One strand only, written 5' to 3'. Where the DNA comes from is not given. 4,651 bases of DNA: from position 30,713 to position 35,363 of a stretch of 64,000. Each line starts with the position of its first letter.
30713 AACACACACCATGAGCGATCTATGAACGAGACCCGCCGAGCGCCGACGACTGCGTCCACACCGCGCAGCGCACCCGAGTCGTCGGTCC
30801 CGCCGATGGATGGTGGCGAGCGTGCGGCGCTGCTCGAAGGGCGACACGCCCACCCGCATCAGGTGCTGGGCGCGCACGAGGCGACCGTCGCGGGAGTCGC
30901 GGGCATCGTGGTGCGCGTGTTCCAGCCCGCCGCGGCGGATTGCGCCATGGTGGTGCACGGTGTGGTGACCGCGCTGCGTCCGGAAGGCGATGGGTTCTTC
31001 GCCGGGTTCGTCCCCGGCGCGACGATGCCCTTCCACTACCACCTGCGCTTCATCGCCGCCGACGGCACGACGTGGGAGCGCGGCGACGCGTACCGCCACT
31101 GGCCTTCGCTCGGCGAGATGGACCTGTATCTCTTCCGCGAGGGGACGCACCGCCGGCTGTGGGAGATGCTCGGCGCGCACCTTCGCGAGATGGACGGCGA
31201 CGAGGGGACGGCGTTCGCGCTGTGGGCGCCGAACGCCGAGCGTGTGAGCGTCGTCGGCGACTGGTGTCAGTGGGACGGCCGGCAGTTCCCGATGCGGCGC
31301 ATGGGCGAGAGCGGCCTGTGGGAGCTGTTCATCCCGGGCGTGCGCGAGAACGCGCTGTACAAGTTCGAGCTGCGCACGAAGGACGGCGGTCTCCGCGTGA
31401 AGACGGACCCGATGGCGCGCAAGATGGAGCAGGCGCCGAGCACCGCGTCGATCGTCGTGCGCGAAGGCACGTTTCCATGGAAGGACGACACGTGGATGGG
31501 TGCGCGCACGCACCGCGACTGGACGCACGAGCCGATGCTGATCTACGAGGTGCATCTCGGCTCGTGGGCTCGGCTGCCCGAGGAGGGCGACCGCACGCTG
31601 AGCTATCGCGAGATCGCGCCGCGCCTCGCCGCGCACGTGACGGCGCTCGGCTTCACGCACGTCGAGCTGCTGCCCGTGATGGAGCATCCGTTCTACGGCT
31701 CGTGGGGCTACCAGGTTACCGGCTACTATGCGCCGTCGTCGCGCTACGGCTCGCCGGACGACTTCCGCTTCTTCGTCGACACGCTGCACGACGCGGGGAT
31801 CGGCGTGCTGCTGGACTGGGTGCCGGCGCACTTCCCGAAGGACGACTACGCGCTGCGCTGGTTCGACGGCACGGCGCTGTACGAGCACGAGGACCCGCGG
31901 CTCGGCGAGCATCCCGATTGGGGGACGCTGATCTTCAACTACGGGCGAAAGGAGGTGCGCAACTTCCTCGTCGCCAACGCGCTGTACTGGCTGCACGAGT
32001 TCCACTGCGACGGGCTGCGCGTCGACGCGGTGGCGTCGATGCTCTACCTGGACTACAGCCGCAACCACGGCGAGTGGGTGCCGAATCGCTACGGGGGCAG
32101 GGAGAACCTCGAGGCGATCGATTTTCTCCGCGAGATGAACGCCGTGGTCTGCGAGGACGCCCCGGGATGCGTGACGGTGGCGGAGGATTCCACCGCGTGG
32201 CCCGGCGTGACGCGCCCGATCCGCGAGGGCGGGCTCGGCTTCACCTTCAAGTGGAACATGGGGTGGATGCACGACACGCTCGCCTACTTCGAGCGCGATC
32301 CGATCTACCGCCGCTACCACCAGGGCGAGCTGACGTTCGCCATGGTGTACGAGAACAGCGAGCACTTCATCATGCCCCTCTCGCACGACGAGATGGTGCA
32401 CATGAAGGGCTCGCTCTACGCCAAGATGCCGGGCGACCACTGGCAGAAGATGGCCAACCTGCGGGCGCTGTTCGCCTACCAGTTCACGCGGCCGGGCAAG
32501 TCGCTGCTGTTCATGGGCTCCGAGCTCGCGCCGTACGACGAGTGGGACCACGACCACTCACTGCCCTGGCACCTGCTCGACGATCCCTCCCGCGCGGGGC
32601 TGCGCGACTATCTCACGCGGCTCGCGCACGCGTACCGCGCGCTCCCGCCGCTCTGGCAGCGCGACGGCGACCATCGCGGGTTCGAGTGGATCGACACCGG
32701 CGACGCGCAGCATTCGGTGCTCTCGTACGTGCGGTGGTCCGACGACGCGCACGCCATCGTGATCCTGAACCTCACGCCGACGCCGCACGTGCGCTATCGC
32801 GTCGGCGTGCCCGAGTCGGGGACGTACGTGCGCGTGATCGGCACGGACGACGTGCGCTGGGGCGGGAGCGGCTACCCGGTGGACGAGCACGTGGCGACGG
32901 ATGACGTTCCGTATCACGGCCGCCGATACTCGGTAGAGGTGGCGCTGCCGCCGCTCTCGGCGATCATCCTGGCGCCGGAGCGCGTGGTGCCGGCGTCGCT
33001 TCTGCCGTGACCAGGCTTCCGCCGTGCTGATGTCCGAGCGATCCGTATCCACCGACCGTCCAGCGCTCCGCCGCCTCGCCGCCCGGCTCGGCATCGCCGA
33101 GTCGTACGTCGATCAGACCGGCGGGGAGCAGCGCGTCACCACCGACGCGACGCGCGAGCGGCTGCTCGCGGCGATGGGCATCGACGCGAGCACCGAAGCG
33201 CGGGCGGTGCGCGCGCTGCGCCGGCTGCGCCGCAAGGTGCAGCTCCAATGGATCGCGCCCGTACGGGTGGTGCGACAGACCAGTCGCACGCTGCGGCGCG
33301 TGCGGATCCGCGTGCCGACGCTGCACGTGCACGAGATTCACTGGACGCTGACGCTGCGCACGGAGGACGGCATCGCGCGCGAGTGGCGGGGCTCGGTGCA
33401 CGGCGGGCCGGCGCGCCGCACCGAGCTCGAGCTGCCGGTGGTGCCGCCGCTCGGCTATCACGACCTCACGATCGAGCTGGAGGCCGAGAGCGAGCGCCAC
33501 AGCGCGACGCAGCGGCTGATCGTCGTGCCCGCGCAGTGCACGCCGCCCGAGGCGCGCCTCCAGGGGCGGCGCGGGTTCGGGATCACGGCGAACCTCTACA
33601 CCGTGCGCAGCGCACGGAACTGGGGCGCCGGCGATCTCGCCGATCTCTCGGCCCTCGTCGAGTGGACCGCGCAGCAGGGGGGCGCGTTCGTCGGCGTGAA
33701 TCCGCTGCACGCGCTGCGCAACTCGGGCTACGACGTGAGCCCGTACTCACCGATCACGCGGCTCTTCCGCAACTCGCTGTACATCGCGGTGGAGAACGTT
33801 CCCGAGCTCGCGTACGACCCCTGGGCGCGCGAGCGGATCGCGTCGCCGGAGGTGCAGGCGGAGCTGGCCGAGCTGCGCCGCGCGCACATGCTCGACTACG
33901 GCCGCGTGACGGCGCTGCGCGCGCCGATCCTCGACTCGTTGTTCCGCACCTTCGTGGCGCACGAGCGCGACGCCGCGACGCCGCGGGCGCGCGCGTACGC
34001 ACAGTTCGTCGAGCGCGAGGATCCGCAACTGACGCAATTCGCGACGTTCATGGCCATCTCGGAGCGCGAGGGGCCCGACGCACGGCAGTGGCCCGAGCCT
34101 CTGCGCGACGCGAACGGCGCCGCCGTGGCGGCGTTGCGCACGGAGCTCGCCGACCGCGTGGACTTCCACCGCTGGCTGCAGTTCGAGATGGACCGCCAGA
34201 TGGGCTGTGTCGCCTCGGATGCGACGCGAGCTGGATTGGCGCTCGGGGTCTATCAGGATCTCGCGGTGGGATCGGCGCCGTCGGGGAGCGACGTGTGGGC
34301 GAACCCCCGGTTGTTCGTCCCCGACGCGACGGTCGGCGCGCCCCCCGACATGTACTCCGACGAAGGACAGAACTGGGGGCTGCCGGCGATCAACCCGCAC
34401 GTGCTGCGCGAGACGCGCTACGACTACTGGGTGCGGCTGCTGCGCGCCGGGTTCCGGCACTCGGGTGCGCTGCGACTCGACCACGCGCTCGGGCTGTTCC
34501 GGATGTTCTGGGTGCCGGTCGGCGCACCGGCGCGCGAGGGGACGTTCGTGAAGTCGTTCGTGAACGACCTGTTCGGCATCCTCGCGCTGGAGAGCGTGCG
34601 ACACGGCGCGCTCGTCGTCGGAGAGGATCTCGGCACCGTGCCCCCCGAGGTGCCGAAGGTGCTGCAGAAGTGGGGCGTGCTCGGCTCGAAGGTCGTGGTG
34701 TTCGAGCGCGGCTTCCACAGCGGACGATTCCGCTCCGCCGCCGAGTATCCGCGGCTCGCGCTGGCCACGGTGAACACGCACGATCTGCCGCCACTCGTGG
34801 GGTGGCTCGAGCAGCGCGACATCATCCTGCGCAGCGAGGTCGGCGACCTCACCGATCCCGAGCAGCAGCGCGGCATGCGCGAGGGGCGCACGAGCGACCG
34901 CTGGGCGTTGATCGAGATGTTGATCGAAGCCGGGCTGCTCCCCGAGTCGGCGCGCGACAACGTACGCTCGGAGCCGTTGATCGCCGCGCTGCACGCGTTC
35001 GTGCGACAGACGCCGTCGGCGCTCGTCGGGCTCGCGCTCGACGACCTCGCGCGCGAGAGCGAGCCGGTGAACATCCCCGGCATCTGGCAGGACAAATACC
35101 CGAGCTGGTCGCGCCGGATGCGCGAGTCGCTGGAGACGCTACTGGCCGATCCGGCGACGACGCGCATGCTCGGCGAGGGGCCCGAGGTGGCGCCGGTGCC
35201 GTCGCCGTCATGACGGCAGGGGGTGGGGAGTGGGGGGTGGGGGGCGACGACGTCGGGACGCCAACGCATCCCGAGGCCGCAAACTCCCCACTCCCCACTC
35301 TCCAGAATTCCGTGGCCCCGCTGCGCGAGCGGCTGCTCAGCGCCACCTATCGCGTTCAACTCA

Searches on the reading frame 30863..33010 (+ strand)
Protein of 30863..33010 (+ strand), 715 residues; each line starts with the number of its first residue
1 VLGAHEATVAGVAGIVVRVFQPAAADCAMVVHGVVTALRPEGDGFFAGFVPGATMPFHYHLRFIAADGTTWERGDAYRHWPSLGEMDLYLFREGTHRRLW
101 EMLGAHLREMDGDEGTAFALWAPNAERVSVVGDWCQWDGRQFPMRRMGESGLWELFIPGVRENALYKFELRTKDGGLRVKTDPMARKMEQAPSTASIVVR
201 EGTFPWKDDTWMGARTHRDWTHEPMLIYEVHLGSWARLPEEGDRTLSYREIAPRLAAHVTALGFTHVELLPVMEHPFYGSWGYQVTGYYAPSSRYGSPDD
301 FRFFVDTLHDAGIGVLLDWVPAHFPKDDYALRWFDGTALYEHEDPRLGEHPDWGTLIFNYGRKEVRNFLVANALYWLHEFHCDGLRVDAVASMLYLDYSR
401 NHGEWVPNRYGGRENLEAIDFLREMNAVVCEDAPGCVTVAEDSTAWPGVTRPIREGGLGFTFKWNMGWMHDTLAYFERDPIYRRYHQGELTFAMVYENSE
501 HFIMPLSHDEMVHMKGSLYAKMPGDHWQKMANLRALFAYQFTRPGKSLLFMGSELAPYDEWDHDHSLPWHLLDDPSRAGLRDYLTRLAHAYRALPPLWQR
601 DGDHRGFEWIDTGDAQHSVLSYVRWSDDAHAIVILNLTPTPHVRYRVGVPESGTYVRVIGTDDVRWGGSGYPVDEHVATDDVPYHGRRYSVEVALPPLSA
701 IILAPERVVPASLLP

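Call 78: search_protein_families(library=pfam, proteins=[window:30863-33010:+], max_evalue=0.00001)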
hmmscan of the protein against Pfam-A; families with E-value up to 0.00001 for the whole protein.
window:30863-33010:+ (715 aa): 4 families
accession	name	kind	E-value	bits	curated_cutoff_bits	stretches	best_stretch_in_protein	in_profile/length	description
PF02922.24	CBM_48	-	1.1e-25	90.2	22.4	1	103-185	2-83/83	Carbohydrate-binding module 48 (Isoamylase N-terminal domain)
PF02806.24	Alpha-amylase_C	-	7.4e-21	74.7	21.2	1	609-705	1-94/95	Alpha amylase, C-terminal all-beta domain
PF22019.2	GlgB_N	-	6.1e-19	68.4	27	2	1-77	19-94/94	alpha-1,4-glucan branching enzyme GlgB, N-terminal domain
PF00128.31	Alpha-amylase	-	6.4e-14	52.5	22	1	259-327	28-95/446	Alpha amylase, catalytic domain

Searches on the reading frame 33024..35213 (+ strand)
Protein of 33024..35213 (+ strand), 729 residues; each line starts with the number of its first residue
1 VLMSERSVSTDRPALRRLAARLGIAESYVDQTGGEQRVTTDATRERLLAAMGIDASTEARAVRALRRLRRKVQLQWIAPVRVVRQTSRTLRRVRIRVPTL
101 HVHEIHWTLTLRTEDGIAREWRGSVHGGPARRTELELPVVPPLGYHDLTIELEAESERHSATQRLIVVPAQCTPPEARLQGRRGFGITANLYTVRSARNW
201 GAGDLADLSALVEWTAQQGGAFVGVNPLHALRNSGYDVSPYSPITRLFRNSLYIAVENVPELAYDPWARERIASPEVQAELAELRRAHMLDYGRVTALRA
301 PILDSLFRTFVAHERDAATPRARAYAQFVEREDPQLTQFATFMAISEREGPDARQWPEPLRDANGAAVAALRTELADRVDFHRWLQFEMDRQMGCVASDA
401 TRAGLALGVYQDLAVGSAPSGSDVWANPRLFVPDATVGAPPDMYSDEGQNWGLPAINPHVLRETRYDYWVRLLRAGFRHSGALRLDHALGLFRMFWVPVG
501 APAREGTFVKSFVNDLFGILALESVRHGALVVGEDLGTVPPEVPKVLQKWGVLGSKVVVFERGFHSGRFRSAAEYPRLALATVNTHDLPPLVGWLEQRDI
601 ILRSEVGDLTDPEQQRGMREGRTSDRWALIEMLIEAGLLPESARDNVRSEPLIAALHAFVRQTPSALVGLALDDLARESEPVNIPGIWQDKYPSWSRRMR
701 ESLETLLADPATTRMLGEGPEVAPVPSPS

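Call 78: search_protein_families(library=pfam, proteins=[window:33024-35213:+], max_evalue=0.00001)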
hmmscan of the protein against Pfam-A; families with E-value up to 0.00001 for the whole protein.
window:33024-35213:+ (729 aa): 2 families
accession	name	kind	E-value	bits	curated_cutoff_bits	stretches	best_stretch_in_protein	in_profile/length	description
PF02446.23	Glyco_hydro_77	-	3.1e-113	379.5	25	1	190-701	2-461/465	4-alpha-glucanotransferase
PF21226.3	MalQ_N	-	5e-10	40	24.1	1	78-169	2-91/91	MalQ N-terminal beta sandwich domain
